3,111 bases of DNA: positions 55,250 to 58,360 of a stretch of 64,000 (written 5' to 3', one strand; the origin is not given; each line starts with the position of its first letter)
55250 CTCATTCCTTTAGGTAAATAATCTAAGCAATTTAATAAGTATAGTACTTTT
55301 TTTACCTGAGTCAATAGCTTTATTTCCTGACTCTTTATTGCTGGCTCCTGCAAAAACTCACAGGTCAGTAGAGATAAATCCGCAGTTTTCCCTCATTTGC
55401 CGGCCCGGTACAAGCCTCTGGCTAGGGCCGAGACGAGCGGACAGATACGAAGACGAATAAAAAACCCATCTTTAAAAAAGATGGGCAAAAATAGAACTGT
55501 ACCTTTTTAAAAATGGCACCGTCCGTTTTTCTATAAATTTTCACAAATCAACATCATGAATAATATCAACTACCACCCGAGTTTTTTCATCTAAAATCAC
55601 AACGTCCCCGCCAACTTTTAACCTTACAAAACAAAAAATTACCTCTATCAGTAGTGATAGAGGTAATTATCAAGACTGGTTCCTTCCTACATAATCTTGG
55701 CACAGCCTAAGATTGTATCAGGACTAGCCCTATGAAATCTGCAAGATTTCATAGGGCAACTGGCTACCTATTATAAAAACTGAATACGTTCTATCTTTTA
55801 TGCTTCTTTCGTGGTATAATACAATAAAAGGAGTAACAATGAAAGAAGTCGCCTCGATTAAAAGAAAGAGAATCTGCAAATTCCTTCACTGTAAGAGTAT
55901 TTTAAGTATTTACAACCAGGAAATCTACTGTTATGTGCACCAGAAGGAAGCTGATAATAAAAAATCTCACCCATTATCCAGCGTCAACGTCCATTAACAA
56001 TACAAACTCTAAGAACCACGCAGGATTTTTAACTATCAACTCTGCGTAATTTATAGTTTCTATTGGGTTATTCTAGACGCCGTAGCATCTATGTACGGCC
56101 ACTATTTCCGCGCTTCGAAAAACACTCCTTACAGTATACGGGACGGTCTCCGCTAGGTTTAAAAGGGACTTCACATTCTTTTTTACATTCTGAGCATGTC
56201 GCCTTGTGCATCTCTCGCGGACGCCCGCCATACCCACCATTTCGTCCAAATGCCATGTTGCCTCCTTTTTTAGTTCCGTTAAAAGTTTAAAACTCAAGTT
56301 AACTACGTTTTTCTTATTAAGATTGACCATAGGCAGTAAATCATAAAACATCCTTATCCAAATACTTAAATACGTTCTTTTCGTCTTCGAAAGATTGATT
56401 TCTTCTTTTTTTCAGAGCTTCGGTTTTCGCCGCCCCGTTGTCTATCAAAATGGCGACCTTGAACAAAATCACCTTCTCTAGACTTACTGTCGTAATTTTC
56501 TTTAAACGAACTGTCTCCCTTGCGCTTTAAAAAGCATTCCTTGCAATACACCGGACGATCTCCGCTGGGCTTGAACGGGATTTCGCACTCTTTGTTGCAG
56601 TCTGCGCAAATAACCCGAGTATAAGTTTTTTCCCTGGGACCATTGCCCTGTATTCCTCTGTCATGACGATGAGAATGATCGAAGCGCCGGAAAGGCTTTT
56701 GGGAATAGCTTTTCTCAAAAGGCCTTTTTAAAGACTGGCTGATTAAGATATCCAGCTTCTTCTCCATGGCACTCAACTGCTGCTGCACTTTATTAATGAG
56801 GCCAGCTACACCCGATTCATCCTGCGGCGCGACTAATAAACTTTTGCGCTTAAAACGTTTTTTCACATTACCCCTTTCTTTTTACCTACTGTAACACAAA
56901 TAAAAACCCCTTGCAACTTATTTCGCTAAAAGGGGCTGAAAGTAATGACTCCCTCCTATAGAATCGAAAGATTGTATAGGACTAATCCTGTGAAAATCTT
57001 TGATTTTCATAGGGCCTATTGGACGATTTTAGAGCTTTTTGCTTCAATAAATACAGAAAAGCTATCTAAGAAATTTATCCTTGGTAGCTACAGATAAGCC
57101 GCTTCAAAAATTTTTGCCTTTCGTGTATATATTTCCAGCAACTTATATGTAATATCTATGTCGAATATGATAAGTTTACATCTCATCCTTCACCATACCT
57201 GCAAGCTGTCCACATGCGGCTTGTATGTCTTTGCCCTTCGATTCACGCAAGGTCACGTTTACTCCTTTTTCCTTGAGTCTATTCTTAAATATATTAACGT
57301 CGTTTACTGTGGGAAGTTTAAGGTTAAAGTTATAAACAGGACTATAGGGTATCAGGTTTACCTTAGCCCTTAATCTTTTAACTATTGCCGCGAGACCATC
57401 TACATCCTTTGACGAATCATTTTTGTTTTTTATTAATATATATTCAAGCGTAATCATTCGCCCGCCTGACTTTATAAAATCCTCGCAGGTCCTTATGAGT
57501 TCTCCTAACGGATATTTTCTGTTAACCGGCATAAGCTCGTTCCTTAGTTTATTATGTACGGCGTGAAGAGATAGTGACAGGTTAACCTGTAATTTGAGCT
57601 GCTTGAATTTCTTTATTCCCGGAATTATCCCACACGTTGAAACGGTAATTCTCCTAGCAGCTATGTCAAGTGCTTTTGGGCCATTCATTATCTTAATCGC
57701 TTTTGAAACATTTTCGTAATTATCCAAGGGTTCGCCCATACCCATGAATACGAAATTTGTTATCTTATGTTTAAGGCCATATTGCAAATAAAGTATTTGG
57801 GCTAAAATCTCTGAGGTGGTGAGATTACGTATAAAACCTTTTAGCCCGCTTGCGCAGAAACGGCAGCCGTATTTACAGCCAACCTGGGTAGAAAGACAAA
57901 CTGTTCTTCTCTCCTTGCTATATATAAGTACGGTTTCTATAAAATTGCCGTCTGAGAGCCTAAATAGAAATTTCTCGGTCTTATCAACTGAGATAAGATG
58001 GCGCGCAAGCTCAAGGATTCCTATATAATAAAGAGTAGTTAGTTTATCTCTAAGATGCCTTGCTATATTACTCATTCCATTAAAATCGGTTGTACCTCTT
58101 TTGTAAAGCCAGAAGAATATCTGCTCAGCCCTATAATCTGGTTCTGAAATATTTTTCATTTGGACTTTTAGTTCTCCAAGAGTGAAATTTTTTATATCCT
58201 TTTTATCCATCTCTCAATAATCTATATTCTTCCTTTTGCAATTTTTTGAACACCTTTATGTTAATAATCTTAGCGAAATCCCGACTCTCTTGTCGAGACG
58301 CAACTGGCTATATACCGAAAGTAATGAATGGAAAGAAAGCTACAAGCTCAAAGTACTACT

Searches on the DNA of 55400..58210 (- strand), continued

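Call 60: search_with_rna_model(model_id=R1, sources=[L039, L040, L041, L042, L043, L044], max_evalue=1, filters=off, show_alignments=3)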
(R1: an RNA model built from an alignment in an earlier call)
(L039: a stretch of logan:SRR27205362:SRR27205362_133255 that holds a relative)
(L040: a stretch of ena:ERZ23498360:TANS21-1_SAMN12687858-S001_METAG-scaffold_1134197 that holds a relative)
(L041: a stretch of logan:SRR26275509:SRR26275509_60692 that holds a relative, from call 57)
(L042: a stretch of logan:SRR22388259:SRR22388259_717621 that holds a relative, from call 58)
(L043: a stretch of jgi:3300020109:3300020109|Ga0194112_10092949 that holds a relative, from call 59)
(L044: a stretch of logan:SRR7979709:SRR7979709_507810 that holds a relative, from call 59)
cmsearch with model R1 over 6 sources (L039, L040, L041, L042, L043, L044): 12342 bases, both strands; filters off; matches with E-value up to 1: 5.
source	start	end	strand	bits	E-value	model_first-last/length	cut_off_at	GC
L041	2954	2993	+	16.9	0.012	1-101/101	no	0.5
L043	732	832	+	12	0.21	1-101/101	no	0.39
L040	585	630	-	11.9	0.23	1-101/101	no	0.28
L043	777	890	-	9.5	0.92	1-101/101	no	0.39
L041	1297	1364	-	9.4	0.94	1-101/101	no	0.34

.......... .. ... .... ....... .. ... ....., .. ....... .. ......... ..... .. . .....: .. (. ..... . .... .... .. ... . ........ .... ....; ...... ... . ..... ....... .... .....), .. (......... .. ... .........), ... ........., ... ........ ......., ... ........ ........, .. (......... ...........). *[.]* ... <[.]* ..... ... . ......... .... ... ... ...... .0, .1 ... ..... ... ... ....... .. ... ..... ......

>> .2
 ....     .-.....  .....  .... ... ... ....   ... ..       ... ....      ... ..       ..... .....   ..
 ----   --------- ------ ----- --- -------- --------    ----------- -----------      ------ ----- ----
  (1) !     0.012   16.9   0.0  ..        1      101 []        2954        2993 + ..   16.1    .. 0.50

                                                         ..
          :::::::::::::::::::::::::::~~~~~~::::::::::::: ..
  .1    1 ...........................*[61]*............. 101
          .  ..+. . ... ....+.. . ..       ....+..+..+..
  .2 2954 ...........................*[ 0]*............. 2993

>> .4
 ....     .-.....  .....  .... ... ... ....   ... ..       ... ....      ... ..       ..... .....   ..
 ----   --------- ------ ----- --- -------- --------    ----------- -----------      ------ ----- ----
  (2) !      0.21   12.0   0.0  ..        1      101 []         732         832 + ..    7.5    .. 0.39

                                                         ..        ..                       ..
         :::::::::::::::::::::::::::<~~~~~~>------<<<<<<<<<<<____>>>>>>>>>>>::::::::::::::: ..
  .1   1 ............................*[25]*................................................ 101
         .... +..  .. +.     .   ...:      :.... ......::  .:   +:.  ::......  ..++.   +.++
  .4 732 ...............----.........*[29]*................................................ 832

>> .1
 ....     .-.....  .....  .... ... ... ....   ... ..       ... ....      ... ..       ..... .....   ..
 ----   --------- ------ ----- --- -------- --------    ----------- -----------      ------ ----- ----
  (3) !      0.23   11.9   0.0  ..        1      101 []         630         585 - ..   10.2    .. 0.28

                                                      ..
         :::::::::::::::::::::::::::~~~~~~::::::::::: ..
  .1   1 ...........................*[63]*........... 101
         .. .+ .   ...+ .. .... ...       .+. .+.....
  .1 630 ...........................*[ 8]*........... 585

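Call 70: search_rna_families(source=L041, start=2700, end=3008, threshold=evalue, max_evalue=1)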
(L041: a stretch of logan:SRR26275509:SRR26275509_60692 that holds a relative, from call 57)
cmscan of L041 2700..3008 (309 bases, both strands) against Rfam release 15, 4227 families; matches with E-value up to 1: 0.
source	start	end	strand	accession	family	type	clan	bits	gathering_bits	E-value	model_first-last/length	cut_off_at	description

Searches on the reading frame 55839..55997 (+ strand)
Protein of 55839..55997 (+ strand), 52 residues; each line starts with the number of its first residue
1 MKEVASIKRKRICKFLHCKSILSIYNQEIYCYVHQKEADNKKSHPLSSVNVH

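Call 73: search_protein_families(library=pfam, proteins=[window:55839-55997:+], max_evalue=0.01)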
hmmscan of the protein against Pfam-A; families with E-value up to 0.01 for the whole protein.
window:55839-55997:+ (52 aa): 0 families

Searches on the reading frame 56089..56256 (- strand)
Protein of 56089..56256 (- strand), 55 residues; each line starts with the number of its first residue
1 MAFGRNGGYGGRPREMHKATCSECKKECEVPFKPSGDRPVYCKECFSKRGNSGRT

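Call 73: search_protein_families(library=pfam, proteins=[window:56089-56256:-], max_evalue=0.01)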
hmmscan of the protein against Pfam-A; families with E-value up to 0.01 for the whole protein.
window:56089-56256:- (55 aa): 1 family
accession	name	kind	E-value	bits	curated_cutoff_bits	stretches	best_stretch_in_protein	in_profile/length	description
PF23477.1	zf_Tbcl_2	-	1.4e-19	70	27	1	14-49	1-36/37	Probable treble clef zinc finger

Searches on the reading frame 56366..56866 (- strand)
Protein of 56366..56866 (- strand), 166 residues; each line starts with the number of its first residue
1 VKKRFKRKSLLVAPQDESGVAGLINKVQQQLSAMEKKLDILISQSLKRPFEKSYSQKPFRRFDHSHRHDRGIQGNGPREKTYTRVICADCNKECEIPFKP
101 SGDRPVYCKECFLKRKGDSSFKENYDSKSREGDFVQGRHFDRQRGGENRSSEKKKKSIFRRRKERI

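Call 15: find_encoding_contigs(protein=window:56366-56866:-, flank=3000, max_places=10)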
Protein window:56366-56866:- (166 aa): 1 contig read that carries it; 1 place shown.
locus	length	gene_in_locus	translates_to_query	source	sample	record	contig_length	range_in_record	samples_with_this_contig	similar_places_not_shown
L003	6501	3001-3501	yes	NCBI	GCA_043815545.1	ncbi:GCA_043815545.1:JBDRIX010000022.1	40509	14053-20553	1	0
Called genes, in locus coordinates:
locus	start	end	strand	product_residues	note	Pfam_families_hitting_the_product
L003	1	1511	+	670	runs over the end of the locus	PF00005:ABC_tran, PF02463:SMC_N (faint), PF13304:AAA_21 (faint), PF12704:MacB_PCD, PF02687:FtsX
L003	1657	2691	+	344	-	PF21016:RlmN_N, PF04055:Radical_SAM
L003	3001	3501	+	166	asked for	PF23477:zf_Tbcl_2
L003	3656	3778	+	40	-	PF23477:zf_Tbcl_2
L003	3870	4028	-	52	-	-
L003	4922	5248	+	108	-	PF12840:HTH_20, PF01022:HTH_5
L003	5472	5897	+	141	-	PF01471:PG_binding_1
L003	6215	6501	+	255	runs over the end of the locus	PF02457:DAC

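Call 73: search_protein_families(library=pfam, proteins=[window:56366-56866:-], max_evalue=0.01)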
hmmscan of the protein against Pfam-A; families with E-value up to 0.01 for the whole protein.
window:56366-56866:- (166 aa): 2 families
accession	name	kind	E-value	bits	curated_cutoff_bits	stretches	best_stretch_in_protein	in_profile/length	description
PF23477.1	zf_Tbcl_2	-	5.2e-16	58.5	27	1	81-116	2-37/37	Probable treble clef zinc finger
PF14599.11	zinc_ribbon_6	-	0.0018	18.6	27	1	79-110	24-52/59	Zinc-ribbon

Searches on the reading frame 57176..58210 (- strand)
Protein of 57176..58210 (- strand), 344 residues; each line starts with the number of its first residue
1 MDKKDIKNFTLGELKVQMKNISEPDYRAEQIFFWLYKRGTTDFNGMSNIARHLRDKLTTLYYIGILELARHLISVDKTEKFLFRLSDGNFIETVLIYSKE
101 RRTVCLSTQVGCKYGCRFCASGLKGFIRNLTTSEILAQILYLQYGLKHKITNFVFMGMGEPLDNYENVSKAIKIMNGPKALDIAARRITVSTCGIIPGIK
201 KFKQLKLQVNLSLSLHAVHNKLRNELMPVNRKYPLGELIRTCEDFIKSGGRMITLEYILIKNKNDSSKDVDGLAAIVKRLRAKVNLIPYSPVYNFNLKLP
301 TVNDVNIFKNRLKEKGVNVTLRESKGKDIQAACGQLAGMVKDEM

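Call 56: find_homologous_proteins(query=window:57176-58210:-, max_evalue=1e-60)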
Query window:57176-58210:- (344 aa): 7501 proteins with E <= 1e-60 among 8000 candidates; the best 120 are listed.
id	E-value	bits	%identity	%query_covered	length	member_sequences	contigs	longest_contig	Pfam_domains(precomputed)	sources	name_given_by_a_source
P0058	2.8e-226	768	100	100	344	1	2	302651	PF04055.28,PF21016.4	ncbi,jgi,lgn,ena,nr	ncbi:MAG: 23S rRNA (adenine(2503)-C(2))-methyltransferase RlmN [Candidatus Omnitrophica bacterium]|n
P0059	5.1e-191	652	85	100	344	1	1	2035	PF04055.28,PF21016.4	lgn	-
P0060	3.6e-182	623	82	100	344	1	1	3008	PF04055.28,PF21016.4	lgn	-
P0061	1.3e-167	575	76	100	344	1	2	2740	PF04055.28,PF21016.4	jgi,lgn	-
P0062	1.2e-151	523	67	98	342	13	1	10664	PF04055.28,PF21016.4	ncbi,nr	ncbi:MAG: 23S rRNA (adenine(2503)-C(2))-methyltransferase RlmN [Candidatus Omnitrophota bacterium]|n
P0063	1.5e-151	522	69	99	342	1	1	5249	PF04055.28,PF21016.4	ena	-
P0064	1.1e-150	519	68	98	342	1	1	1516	PF04055.28,PF21016.4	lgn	-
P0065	4.3e-150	517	67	98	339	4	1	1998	PF04055.28,PF21016.4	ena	-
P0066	8.3e-150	517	68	98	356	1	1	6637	PF04055.28,PF21016.4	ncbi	-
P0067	1.5e-149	516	66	99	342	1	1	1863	PF04055.28,PF21016.4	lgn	-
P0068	4.1e-149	514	67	100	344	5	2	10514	PF04055.28,PF21016.4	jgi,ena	-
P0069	1.3e-148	513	67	99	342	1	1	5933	PF04055.28,PF21016.4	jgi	-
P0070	1.6e-148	512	67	99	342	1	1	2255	PF04055.28,PF21016.4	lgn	-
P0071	1.7e-148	512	67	98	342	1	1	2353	PF04055.28,PF21016.4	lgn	-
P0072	2.1e-148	512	67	99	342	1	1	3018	PF04055.28,PF21016.4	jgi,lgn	jgi:23S rRNA (adenine2503-C2)-methyltransferase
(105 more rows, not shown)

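Call 57: find_encoding_contigs(protein=P0060, flank=3000, max_places=2)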
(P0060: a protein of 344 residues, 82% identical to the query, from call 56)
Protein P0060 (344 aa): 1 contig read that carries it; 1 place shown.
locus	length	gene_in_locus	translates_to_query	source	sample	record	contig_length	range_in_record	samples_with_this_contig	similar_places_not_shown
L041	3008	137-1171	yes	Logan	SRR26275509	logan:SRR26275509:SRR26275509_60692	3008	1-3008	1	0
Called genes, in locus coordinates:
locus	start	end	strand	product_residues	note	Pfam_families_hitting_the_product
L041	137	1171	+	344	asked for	PF21016:RlmN_N, PF04055:Radical_SAM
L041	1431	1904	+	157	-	PF02001:DUF134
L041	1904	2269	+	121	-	PF02579:Nitro_FeMo-Co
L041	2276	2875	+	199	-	PF01209:Ubie_methyltran, PF13489:Methyltransf_23, PF07021:MetW (weak), PF02353:CMAS, PF08241:Methyltransf_11, PF08242:Methyltransf_12, PF13649:Methyltransf_25, PF13847:Methyltransf_31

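Call 58: find_encoding_contigs(protein=P0059, flank=3000, max_places=2)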
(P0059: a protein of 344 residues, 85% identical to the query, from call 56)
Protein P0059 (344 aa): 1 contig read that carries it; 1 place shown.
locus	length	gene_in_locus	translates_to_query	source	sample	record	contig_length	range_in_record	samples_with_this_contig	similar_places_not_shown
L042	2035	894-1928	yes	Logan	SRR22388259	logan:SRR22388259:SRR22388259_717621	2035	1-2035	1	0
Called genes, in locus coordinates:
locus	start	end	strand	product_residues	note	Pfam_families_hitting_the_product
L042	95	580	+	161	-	PF08823:PG_binding_2 (faint), PF01471:PG_binding_1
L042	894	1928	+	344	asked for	PF21016:RlmN_N, PF04055:Radical_SAM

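Call 59: find_encoding_contigs(protein=P0061, flank=3000, max_places=2)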
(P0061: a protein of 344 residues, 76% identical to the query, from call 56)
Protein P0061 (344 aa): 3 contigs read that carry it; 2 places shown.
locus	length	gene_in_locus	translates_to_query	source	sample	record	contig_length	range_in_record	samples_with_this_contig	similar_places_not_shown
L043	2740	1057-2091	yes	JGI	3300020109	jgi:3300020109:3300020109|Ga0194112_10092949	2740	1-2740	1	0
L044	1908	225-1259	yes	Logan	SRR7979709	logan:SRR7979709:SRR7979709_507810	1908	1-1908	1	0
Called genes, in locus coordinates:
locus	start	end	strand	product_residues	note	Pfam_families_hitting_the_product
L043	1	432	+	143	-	?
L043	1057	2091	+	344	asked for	PF21016:RlmN_N, PF04055:Radical_SAM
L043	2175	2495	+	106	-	PF01741:MscL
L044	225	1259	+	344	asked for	PF21016:RlmN_N, PF04055:Radical_SAM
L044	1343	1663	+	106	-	PF01741:MscL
